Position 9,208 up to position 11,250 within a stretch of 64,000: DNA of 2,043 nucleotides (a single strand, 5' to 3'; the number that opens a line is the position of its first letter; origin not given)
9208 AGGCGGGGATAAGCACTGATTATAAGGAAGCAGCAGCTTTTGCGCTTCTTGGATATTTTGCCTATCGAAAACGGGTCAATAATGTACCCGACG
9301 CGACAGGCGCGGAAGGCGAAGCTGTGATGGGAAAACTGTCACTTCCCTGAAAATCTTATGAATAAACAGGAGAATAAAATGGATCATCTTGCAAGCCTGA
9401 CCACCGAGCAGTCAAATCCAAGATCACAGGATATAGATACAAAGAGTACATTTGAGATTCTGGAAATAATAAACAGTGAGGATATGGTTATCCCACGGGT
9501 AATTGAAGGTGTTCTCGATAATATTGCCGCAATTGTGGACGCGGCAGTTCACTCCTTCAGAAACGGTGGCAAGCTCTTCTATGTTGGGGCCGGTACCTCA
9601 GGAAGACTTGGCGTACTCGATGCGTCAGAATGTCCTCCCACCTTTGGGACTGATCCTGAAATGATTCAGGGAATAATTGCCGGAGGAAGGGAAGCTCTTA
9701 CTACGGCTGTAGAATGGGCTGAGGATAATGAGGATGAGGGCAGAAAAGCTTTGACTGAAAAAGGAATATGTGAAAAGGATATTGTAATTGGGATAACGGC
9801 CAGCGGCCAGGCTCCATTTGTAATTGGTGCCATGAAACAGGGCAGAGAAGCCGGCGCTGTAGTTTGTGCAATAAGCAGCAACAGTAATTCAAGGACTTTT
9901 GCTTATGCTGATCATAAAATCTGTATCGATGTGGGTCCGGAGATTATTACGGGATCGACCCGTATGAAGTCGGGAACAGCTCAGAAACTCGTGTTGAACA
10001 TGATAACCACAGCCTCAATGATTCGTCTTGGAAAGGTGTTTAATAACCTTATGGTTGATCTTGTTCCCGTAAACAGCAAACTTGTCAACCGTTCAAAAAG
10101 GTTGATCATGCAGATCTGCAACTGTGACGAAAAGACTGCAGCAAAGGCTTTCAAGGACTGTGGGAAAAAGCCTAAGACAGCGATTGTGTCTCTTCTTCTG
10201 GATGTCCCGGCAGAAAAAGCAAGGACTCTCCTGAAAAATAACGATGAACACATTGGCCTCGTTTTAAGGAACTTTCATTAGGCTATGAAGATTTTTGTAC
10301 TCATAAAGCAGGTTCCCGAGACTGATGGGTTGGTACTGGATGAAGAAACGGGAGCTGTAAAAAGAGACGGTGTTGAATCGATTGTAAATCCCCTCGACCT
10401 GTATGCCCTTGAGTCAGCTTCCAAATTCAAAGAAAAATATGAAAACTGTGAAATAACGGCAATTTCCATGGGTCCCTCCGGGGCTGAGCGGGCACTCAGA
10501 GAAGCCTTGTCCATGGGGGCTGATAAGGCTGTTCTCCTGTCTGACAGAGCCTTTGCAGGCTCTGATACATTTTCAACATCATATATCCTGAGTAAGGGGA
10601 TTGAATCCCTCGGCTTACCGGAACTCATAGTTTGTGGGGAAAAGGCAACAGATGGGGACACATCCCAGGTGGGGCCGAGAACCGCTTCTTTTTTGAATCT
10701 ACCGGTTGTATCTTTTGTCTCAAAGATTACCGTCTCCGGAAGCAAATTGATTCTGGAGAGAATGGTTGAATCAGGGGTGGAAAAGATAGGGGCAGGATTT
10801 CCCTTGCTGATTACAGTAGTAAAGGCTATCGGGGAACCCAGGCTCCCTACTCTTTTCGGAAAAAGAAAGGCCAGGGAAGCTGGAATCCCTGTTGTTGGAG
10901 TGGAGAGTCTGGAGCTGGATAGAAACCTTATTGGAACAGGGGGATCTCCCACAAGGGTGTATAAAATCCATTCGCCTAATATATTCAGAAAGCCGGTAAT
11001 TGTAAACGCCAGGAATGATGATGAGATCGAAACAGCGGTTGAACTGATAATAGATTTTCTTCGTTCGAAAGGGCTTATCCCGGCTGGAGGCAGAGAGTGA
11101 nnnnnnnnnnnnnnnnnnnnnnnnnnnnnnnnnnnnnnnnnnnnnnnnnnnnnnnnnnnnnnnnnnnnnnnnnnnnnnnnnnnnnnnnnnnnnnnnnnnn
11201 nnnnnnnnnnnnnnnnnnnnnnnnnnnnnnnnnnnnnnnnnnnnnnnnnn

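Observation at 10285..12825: etfBA followed by a GlcD/LctD-like oxidase that lost its FAD-binding core by in-frame deletions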

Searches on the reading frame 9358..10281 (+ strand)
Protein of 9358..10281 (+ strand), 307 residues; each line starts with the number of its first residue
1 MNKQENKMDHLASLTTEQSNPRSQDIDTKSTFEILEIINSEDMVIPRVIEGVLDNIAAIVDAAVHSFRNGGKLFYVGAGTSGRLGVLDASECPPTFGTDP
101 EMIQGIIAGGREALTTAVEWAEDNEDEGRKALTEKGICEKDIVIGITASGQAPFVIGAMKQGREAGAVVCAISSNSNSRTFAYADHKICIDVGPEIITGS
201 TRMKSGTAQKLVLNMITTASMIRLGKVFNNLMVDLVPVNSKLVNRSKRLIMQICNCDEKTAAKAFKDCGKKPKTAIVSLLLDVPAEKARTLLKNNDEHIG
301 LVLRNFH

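Call 3: search_protein_families(library=pfam, proteins=[window:9358-10281:+], max_evalue=0.01)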
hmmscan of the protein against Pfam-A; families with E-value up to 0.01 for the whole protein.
window:9358-10281:+ (307 aa): 5 families
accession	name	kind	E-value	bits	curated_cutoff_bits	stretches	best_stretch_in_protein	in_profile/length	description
PF22645.1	GKRP_SIS_N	-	3.7e-20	72.2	27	1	56-160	2-110/113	Glucokinase regulatory protein N-terminal SIS domain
PF13580.11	SIS_2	-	2.3e-10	41.1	27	1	46-174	11-138/138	SIS domain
PF22198.1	GKRP_SIS_2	-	1.6e-09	38.2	27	1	55-112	6-63/191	Glucokinase regulatory protein, second SIS domain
PF01380.27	SIS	-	2.1e-08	34.5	25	1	139-218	53-130/131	SIS domain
PF20741.3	GKRP-like_C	-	0.00051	21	27.7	1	229-264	1-36/100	C-terminal lid domain of glucokinase regulatory protein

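Call 38: search_protein_families(library=ncbifam, proteins=[window:9358-10281:+], max_evalue=0.00001)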
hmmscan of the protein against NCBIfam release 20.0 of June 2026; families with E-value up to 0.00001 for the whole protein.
window:9358-10281:+ (307 aa): 5 families
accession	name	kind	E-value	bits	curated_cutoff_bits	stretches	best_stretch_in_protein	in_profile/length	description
NF003915.0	PRK05441.1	subfamily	4.6e-118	393.6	168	1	11-304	3-296/300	N-acetylmuramic acid 6-phosphate etherase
NF009222.0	PRK12570.1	subfamily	1.1e-110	369.3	255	1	5-300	4-299/307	N-acetylmuramic acid 6-phosphate etherase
TIGR00274.1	TIGR00274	equivalog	1.2e-106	356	302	1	14-299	1-286/291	N-acetylmuramic acid 6-phosphate etherase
NF002805.0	PRK02947.1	subfamily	9.5e-07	28.2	135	1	46-181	16-149/247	sugar isomerase domain-containing protein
TIGR01135.1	glmS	equivalog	6e-06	25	418.05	0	135-238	334-435/607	glutamine--fructose-6-phosphate transaminase (isomerizing)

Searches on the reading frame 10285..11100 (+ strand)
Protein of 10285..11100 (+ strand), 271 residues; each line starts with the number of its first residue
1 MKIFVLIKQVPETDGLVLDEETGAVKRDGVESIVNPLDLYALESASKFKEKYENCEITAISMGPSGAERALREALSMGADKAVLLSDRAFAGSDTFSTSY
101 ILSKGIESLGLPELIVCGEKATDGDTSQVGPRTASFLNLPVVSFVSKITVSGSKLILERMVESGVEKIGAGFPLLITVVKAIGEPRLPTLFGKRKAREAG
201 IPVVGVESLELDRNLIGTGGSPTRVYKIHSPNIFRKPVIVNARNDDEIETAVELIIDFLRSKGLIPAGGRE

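Call 3: search_protein_families(library=pfam, proteins=[window:10285-11100:+], max_evalue=0.01)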
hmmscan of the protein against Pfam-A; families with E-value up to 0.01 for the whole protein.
window:10285-11100:+ (271 aa): 1 family
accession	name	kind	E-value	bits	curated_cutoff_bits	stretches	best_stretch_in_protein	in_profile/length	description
PF01012.27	ETF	-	2.8e-39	135.2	26.7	1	23-205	2-177/181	Electron transfer flavoprotein domain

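Call 30: search_solved_structures(query=window:10285-11100:+, max_evalue=1e-10, show_alignments=2)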
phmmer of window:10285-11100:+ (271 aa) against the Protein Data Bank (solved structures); distinct sequences matched with E-value up to 1e-10: 9.
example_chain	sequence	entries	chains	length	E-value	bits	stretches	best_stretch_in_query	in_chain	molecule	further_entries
4kpu_B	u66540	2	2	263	7.1e-53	183.1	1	1-256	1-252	Electron transfer flavoprotein alpha/beta-subunit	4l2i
6fah_B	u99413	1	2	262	6.9e-51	176.5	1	1-232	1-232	Caffeyl-CoA reductase-Etf complex subunit CarD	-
5ol2_B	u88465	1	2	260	3.6e-50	174.2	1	1-264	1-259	Electron transfer flavoprotein small subunit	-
7qh2_B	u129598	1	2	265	1.2e-49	172.4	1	2-232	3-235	Lactate dehydrogenase (NAD(+),ferredoxin) subunit LctB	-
7koe_A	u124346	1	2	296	3.3e-42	148.1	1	3-260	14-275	Electron transfer flavoprotein, beta subunit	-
2a1t_S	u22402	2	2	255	1.9e-25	93.2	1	17-212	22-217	Electron transfer flavoprotein beta-subunit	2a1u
1efv_B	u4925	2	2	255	2.7e-25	92.7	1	17-212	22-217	ELECTRON TRANSFER FLAVOPROTEIN | Electron transfer flavoprotein beta-subunit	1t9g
1o94_C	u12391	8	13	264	4.7e-24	88.6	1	1-254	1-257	ELECTRON TRANSFER FLAVOPROTEIN BETA-SUBUNIT | ELECTRON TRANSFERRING FLAVOPROTEIN BETA-SUBUNIT | Electron transfer flavoprotein subunit beta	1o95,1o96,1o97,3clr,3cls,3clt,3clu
1efp_B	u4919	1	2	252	6.8e-22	81.5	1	22-198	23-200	PROTEIN (ELECTRON TRANSFER FLAVOPROTEIN)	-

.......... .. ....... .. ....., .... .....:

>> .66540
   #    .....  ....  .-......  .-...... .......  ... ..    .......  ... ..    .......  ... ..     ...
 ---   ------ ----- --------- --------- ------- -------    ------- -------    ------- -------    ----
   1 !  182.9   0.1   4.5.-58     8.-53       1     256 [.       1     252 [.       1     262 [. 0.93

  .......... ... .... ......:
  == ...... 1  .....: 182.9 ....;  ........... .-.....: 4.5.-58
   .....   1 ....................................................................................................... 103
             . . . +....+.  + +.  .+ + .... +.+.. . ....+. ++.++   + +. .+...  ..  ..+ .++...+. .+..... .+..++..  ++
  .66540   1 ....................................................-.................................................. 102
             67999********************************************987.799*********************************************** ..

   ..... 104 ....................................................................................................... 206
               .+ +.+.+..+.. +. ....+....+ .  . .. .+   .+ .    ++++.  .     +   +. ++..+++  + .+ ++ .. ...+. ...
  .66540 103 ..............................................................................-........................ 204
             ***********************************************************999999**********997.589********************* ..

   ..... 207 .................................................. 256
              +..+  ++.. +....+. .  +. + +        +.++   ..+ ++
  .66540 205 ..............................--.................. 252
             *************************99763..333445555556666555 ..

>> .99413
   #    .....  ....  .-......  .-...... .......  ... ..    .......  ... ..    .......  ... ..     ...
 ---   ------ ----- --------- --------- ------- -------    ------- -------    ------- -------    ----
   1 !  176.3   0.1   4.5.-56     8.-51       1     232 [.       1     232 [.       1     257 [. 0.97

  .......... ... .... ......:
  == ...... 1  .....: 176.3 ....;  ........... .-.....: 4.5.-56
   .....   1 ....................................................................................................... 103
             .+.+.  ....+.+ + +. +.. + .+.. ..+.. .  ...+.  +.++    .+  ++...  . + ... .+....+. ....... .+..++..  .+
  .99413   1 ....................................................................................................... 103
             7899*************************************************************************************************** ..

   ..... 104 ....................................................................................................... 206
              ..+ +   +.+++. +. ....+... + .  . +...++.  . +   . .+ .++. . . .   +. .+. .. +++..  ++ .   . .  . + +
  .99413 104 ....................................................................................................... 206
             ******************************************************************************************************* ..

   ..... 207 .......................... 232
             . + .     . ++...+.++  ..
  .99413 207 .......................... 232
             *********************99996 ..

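Call 38: search_protein_families(library=ncbifam, proteins=[window:10285-11100:+], max_evalue=0.00001)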
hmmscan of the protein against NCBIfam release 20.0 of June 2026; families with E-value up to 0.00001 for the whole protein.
window:10285-11100:+ (271 aa): 5 families
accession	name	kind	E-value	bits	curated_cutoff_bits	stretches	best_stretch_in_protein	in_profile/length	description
NF040731.1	flavo_sub_EftB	exception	1.1e-67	228.2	445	1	2-253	1-252/260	electron transfer flavoprotein subunit beta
NF042971.1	AcrlCoAredClosAcrB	equivalog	2.2e-62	210.5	475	1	1-253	1-258/266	acryloyl-CoA reductase electron transfer subunit gamma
NF008998.0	PRK12342.1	equivalog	5.8e-27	94.6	338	1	1-255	1-249/254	electron transfer flavoprotein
NF002888.0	PRK03359.1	subfamily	2e-24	86.4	219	1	1-207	1-209/256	putative electron transfer flavoprotein FixA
TIGR04503.1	mft_etfB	hypoth_equivalog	2.3e-15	56.7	200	1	19-207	15-216/290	mycofactocin-associated electron transfer flavoprotein beta subunit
